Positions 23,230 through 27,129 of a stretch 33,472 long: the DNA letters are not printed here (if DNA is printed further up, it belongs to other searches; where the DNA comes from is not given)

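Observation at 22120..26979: A 1619-aa octahaem cytochrome c with an N-terminal anchor, long coiled-coil and PDZ-like domain sits where cytochrome c1/f would be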

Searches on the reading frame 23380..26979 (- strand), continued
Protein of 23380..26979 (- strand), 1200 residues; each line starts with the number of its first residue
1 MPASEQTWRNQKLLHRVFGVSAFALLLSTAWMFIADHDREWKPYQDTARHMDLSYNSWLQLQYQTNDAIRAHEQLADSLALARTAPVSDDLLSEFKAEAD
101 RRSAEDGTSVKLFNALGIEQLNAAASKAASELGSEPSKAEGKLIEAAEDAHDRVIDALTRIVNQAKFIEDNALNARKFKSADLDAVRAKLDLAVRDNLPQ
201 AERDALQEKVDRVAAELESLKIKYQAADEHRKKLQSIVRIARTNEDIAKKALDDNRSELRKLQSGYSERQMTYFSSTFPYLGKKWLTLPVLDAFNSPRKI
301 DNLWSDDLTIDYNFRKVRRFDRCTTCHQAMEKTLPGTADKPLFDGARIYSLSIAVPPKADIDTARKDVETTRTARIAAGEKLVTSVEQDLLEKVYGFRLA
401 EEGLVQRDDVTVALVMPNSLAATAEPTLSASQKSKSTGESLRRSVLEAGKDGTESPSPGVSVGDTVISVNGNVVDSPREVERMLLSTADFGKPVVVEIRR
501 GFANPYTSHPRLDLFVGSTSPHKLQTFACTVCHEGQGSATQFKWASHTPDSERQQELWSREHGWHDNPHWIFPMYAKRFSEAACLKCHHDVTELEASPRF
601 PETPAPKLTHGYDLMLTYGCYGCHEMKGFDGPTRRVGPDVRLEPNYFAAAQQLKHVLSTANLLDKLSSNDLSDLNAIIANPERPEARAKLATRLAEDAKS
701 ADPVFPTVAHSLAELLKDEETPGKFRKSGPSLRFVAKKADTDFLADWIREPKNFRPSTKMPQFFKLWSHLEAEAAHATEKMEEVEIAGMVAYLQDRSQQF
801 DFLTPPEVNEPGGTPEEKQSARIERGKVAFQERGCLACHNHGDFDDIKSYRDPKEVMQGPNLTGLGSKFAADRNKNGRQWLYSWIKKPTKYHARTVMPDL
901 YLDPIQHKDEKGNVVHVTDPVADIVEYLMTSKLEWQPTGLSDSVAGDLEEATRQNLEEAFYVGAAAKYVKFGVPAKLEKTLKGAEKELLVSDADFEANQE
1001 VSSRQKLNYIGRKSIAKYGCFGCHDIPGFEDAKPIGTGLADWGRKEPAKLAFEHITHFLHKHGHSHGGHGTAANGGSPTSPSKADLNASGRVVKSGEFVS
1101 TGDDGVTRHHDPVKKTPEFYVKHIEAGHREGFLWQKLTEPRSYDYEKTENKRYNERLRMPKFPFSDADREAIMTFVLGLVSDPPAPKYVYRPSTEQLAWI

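Call 87: find_homologous_proteins(query=P0372, max_evalue=0.001)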
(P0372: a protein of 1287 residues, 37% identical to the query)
Query P0372 (1287 aa): 602 proteins with E <= 0.001 among 8000 candidates; the best 120 are listed.
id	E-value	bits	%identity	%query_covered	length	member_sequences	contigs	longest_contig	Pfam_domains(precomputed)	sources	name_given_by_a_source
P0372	0.0e+0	2987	100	100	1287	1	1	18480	PF14537.12,PF17820.8,PF02433.21,PF13442.12,PF00034.27,PF14522.12,PF22113.2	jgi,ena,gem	-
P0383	4.1e-247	841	38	92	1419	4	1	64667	PF17820.8,PF13180.13,PF13442.12,PF00034.27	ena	-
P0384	3.1e-245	835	37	99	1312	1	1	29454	PF17820.8,PF02433.21,PF13442.12,PF00034.27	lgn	-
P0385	7.5e-245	834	33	100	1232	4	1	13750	PF13180.13,PF02433.21,PF13442.12,PF00034.27,PF14522.12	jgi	jgi:cbb3-type cytochrome oxidase cytochrome c subunit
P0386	7.2e-244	830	37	96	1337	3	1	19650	PF13180.13,PF02433.21,PF13442.12,PF00034.27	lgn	-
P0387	1.0e-243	830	37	99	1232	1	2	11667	PF13180.13,PF13442.12,PF00034.27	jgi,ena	-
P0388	1.4e-241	823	37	60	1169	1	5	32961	PF17820.8,PF13180.13,PF13442.12,PF00034.27,PF14522.12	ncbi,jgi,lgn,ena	-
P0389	1.4e-241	823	34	98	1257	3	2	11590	PF17820.8,PF00595.30,PF02433.21,PF13442.12,PF00034.27,PF14522.12,PF22113.2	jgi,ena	-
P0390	2.1e-241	822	35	95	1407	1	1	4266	PF02433.21,PF13442.12,PF00034.27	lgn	-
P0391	5.3e-240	818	36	99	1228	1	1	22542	PF17820.8,PF13180.13,PF02433.21,PF13442.12,PF00034.27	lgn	-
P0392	1.2e-239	816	37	96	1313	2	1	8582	PF17820.8,PF02433.21,PF13442.12,PF00034.27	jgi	-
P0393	1.5e-239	816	35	92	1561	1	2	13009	PF17820.8,PF00595.30,PF02433.21,PF13442.12,PF00034.27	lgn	-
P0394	2.2e-239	815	36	92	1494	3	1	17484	PF17820.8,PF13180.13,PF13442.12,PF00034.27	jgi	-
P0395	4.8e-239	814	36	95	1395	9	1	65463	PF13180.13,PF02433.21,PF13442.12,PF00034.27,PF14522.12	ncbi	-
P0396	7.9e-238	810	37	93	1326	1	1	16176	PF17820.8,PF13180.13,PF13442.12,PF00034.27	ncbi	-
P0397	1.4e-237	810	36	95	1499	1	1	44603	PF17820.8,PF00595.30,PF13180.13,PF02433.21,PF13442.12,PF00034.27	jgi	-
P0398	1.2e-236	806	36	95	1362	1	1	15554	PF17820.8,PF00595.30,PF13180.13,PF13442.12,PF00034.27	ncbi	-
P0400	3.4e-235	802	35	92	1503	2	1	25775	PF17820.8,PF13180.13,PF02433.21,PF13442.12,PF00034.27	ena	-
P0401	4.2e-235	801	36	96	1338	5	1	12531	PF17820.8,PF02433.21,PF13442.12,PF00034.27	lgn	-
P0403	7.8e-235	800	37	99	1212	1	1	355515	PF17820.8,PF00595.30,PF02433.21,PF13442.12,PF00034.27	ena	-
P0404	1.3e-234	800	36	93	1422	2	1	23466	PF17820.8,PF13180.13,PF13442.12,PF00034.27,PF14522.12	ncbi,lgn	-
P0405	1.5e-233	796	36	92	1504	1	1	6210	PF17820.8,PF13442.12,PF00034.27,PF14522.12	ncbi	-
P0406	3.1e-233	795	35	92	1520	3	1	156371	PF17820.8,PF02433.21,PF13442.12,PF00034.27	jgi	-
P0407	1.4e-232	793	38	93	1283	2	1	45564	PF17820.8,PF13180.13,PF13442.12,PF00034.27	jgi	-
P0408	7.4e-231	787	35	92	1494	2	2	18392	PF17820.8,PF13180.13,PF13442.12,PF00034.27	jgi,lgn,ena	-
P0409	1.8e-230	786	35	92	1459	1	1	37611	PF17820.8,PF13180.13,PF02433.21,PF13442.12,PF00034.27,PF14522.12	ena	-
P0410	2.0e-228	779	35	92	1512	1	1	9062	PF17820.8,PF13180.13,PF02433.21,PF13442.12,PF00034.27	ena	-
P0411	3.0e-228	779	35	93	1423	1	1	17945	PF13180.13,PF13442.12,PF00034.27,PF14522.12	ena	-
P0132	3.3e-226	772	34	94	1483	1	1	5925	PF17820.8,PF13442.12,PF00034.27,PF14522.12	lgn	-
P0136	3.8e-226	772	33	96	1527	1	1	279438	PF17820.8,PF00034.27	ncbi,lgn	-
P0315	4.0e-225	768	34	95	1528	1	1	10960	PF17820.8,PF02433.21,PF00034.27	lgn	-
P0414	4.4e-225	768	36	92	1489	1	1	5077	PF17820.8,PF13180.13,PF13442.12,PF00034.27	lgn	-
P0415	1.0e-222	760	32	61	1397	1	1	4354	PF13180.13,PF02433.21,PF13442.12,PF00034.27,PF14522.12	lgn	-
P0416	2.6e-222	759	34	93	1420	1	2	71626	PF13180.13,PF02433.21,PF13442.12,PF00034.27,PF14522.12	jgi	-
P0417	5.6e-222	758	34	92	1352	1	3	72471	PF14537.12,PF17820.8,PF00595.30,PF13442.12,PF00034.27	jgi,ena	jgi:cytochrome c2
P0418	1.2e-221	757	34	60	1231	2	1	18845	PF17820.8,PF02433.21,PF13442.12,PF00034.27,PF14522.12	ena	-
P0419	3.5e-221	755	35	93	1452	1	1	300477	PF17820.8,PF02433.21,PF13442.12,PF00034.27,PF14522.12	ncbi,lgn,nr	ncbi:MAG: hypothetical protein JXB62_05935 [Pirellulales bacterium]|nr:hypothetical protein [Pirellu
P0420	4.0e-221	755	32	98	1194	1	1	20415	PF17820.8,PF13180.13,PF02433.21,PF13442.12,PF00034.27,PF14522.12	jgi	-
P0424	6.8e-220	751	36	60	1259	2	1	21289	PF17820.8,PF00595.30,PF13180.13,PF02433.21,PF13442.12,PF00034.27,PF14522.12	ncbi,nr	ncbi:MAG: c-type cytochrome, partial [Thermoguttaceae bacterium]|nr:c-type cytochrome [Thermoguttace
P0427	4.9e-219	748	35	61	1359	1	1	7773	PF17820.8,PF02433.21,PF13442.12,PF00034.27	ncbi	-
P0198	6.0e-219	748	34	92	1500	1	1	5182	PF17820.8,PF02433.21,PF13442.12,PF00034.27,PF14522.12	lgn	-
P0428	9.0e-219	747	34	60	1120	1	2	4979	PF14537.12,PF17820.8,PF00595.30,PF13180.13,PF02433.21,PF13442.12,PF00034.27,PF14522.12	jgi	jgi:cytochrome c551/c552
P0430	2.5e-218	746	34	61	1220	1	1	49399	PF17820.8,PF13180.13,PF02433.21,PF13442.12,PF00034.27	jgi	jgi:cbb3-type cytochrome oxidase cytochrome c subunit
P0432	8.0e-218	744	35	60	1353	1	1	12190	PF17820.8,PF13180.13,PF02433.21,PF13442.12,PF00034.27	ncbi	-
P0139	8.5e-218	744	34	95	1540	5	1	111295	PF17820.8,PF02433.21,PF13442.12,PF00034.27,PF14522.12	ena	-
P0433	9.3e-217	741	33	60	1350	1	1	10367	PF13180.13,PF02433.21,PF13442.12,PF00034.27,PF14522.12,PF22113.2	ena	-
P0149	1.9e-216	739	35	93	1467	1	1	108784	PF14537.12,PF17820.8,PF02433.21,PF13442.12,PF00034.27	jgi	-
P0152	3.0e-216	739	32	92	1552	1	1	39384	PF17820.8,PF13180.13,PF02433.21,PF13442.12,PF00034.27,PF14522.12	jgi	jgi:mono/diheme cytochrome c family protein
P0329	9.3e-216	737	37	77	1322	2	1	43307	PF02433.21,PF00034.27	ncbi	-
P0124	1.0e-214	734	33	95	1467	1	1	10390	PF17820.8,PF13180.13,PF02433.21,PF13442.12,PF00034.27,PF14522.12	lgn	-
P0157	1.6e-214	733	33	93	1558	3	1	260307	PF17820.8,PF13180.13,PF13442.12,PF00034.27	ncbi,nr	ncbi:MAG TPA: c-type cytochrome [Pirellulales bacterium]|nr:c-type cytochrome [Pirellulales bacteriu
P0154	1.7e-213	730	33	95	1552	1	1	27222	PF14537.12,PF13180.13,PF02433.21,PF13442.12,PF00034.27,PF14522.12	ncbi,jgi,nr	ncbi:MAG TPA: hypothetical protein VG125_10995 [Pirellulales bacterium]|jgi:cytochrome c551/c552|nr:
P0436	3.6e-213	729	33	94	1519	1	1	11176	PF13180.13,PF02433.21,PF13442.12,PF00034.27,PF14522.12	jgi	jgi:mono/diheme cytochrome c family protein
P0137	5.9e-213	728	33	96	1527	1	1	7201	PF17820.8,PF13180.13,PF13202.13,PF13442.12,PF00034.27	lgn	-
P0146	3.1e-212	726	33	94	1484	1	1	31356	PF17820.8,PF02433.21,PF13442.12,PF00034.27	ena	-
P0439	4.8e-212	725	32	96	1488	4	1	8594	PF17820.8,PF13180.13,PF13442.12,PF00034.27,PF14522.12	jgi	-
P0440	5.4e-212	725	35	60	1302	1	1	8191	PF14537.12,PF17820.8,PF00595.30,PF13180.13,PF02433.21,PF13442.12,PF00034.27,PF14522.12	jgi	jgi:cbb3-type cytochrome oxidase cytochrome c subunit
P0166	8.2e-212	724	33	96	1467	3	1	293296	PF17820.8,PF13180.13,PF02433.21,PF13442.12,PF00034.27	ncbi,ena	-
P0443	2.9e-211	722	33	92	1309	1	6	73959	PF17820.8,PF13180.13,PF02433.21,PF13442.12,PF00034.27,PF14522.12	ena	-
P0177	4.5e-211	722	32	95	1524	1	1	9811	PF13180.13,PF13442.12,PF00034.27,PF14522.12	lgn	-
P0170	2.7e-210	719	34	93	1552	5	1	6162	PF17820.8,PF13180.13,PF02433.21,PF13442.12,PF00034.27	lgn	-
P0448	4.6e-209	715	34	95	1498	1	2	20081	PF17820.8,PF13180.13,PF13442.12,PF00034.27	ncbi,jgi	-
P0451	3.5e-208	712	33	96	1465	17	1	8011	PF17820.8,PF00595.30,PF02433.21,PF13442.12,PF00034.27,PF14522.12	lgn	-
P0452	3.6e-208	712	33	94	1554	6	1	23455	PF17820.8,PF13180.13,PF02433.21,PF13442.12,PF00034.27,PF14522.12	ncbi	-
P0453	4.2e-208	712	33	96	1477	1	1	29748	PF17820.8,PF13180.13,PF13442.12,PF00034.27,PF14522.12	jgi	jgi:mono/diheme cytochrome c family protein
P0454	2.1e-207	710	32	95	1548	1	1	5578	PF13180.13,PF13442.12,PF00034.27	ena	-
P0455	2.8e-207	709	33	94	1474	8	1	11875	PF14537.12,PF17820.8,PF13180.13,PF02433.21,PF13442.12,PF00034.27,PF14522.12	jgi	jgi:cytochrome c2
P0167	2.8e-206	706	33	93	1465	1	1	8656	PF17820.8,PF13180.13,PF13442.12,PF00034.27,PF14522.12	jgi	-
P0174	5.5e-206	705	33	94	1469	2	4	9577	PF14537.12,PF17820.8,PF02433.21,PF13442.12,PF00034.27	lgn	-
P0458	4.5e-205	702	32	96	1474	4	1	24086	PF14537.12,PF17820.8,PF13180.13,PF02433.21,PF13442.12,PF00034.27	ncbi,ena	-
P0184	7.7e-205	701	32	94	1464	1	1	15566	PF17820.8,PF13180.13,PF02433.21,PF13442.12,PF00034.27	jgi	jgi:cytochrome c2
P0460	3.8e-203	695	33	93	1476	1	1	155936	PF17820.8,PF13180.13,PF13442.12,PF00034.27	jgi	jgi:cytochrome c551/c552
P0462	5.3e-203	695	33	92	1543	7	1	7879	PF17820.8,PF13180.13,PF13442.12,PF00034.27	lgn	-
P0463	3.3e-202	692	33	92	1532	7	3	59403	PF17820.8,PF13442.12,PF00034.27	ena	-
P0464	6.2e-202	691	32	96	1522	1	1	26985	PF17820.8,PF00034.27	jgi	jgi:cytochrome c551/c552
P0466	2.1e-201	690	32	60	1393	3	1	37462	PF17820.8,PF13180.13,PF02433.21,PF13442.12,PF00034.27,PF14522.12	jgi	-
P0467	2.7e-201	689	33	95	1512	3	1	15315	PF17820.8,PF02433.21,PF00034.27,PF14522.12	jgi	jgi:cytochrome c551/c552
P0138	6.8e-201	688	34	91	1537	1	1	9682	PF17820.8,PF13180.13,PF13442.12,PF00034.27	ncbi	-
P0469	2.0e-200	686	32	95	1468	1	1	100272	PF17820.8,PF13180.13,PF02433.21,PF13442.12,PF00034.27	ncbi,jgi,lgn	-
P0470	3.4e-200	686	33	94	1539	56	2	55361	PF00595.30,PF02433.21,PF13442.12,PF00034.27,PF14522.12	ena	-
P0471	4.4e-200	685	33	95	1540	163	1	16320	PF17820.8,PF00034.27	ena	-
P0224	5.3e-200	685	33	94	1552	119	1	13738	PF17820.8,PF02433.21,PF13442.12,PF00034.27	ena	-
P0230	5.8e-200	685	33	95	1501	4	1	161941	PF17820.8,PF02433.21,PF13442.12,PF00034.27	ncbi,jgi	jgi:cytochrome c2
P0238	7.4e-200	685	34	92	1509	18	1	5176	PF17820.8,PF13180.13,PF13442.12,PF00034.27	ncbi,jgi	jgi:hypothetical protein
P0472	2.1e-199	683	33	92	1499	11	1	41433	PF17820.8,PF13442.12,PF00034.27,PF14522.12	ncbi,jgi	ncbi:MAG: hypothetical protein RLZZ111_485 [Planctomycetota bacterium]|jgi:cytochrome c2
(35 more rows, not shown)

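Call 90: search_protein_families(library=pfam, proteins=[L085:13976-14773:+, L087:4586-5512:+], max_evalue=10)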
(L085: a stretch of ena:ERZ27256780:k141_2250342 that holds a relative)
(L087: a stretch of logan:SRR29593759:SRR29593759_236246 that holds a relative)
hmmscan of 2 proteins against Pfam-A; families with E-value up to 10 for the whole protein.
L085:13976-14773:+ (265 aa): 1 family
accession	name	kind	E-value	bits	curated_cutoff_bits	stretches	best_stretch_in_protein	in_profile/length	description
PF13620.12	CarboxypepD_reg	-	0.0022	18.7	32.3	1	199-231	30-62/82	Carboxypeptidase regulatory-like domain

L087:4586-5512:+ (308 aa): 7 families
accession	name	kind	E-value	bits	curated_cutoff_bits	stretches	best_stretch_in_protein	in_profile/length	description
PF14686.12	fn3_3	-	0.00021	21.4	24.4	1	231-275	29-71/75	Polysaccharide lyase family 4, domain II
PF13620.12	CarboxypepD_reg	-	0.00023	21.9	32.3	1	230-271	31-70/82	Carboxypeptidase regulatory-like domain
PF13715.12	CarbopepD_reg_2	-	0.0028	18.1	32.2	1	229-253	26-50/88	CarboxypepD_reg-like domain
PF09430.16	EMC7_beta-sandw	-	0.011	16.3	26.6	1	227-256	19-48/122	ER membrane protein complex subunit 7, beta-sandwich domain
PF17802.7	SpaA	-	0.015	15.9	23.1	1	231-251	36-56/91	Prealbumin-like fold domain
PF13473.12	Cupredoxin_1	-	0.023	15.2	27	1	151-199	32-79/104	Cupredoxin-like domain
PF07495.19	Y_Y_Y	-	0.19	12.1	26.6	1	225-257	17-48/65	Y_Y_Y domain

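Call 105: find_encoding_contigs(protein=P0318, flank=6000, max_places=1)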
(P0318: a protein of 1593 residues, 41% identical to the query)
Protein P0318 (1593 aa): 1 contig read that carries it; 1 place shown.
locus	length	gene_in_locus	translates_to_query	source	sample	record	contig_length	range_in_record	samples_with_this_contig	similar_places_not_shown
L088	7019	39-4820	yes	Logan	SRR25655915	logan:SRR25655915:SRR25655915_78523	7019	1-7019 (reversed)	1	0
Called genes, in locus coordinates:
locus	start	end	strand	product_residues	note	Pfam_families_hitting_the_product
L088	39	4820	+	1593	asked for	PF02433:FixO (faint), PF00034:Cytochrom_C (faint), PF13442:Cytochrome_CBB3 (faint), PF13180:PDZ_2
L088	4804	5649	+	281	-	-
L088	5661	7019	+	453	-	?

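Call 106: find_encoding_contigs(protein=P0347, flank=6000, max_places=1)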
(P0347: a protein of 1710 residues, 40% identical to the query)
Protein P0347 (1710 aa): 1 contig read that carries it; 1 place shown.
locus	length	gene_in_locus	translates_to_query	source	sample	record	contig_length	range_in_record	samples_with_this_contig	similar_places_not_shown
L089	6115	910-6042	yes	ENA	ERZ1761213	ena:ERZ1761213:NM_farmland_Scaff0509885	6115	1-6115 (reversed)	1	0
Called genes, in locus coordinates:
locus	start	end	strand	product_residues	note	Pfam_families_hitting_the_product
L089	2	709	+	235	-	?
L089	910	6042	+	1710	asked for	PF13442:Cytochrome_CBB3 (faint), PF02433:FixO (faint), PF00034:Cytochrom_C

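Call 107: find_encoding_contigs(protein=P0340, flank=6000, max_places=1)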
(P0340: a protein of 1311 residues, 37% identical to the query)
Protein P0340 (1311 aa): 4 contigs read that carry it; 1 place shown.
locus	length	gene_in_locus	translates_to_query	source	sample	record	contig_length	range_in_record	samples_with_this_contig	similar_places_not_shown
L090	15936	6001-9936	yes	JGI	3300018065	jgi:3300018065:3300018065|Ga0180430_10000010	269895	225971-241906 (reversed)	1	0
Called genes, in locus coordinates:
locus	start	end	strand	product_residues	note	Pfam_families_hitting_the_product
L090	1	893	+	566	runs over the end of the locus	PF03321:GH3, PF23571:GH3_M, PF23572:GH3_C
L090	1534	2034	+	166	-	PF04238:DUF420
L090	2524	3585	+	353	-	PF00355:Rieske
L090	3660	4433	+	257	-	PF00033:Cytochrome_B, PF14358:DUF4405 (weak), PF13631:Cytochrom_B_N_2, PF00033:Cytochrome_B (weak), PF13631:Cytochrom_B_N_2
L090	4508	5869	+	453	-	-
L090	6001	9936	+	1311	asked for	PF02433:FixO (faint), PF00034:Cytochrom_C (faint), PF13442:Cytochrome_CBB3 (faint), PF14522:Cytochrome_C7 (faint)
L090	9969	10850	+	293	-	PF14686:fn3_3 (faint)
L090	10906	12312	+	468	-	PF00034:Cytochrom_C, PF13442:Cytochrome_CBB3, PF00034:Cytochrom_C (weak)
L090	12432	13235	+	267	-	PF02790:COX2_TM, PF00116:COX2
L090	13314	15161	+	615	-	PF00115:COX1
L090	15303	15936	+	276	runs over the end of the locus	PF02628:COX15-CtaA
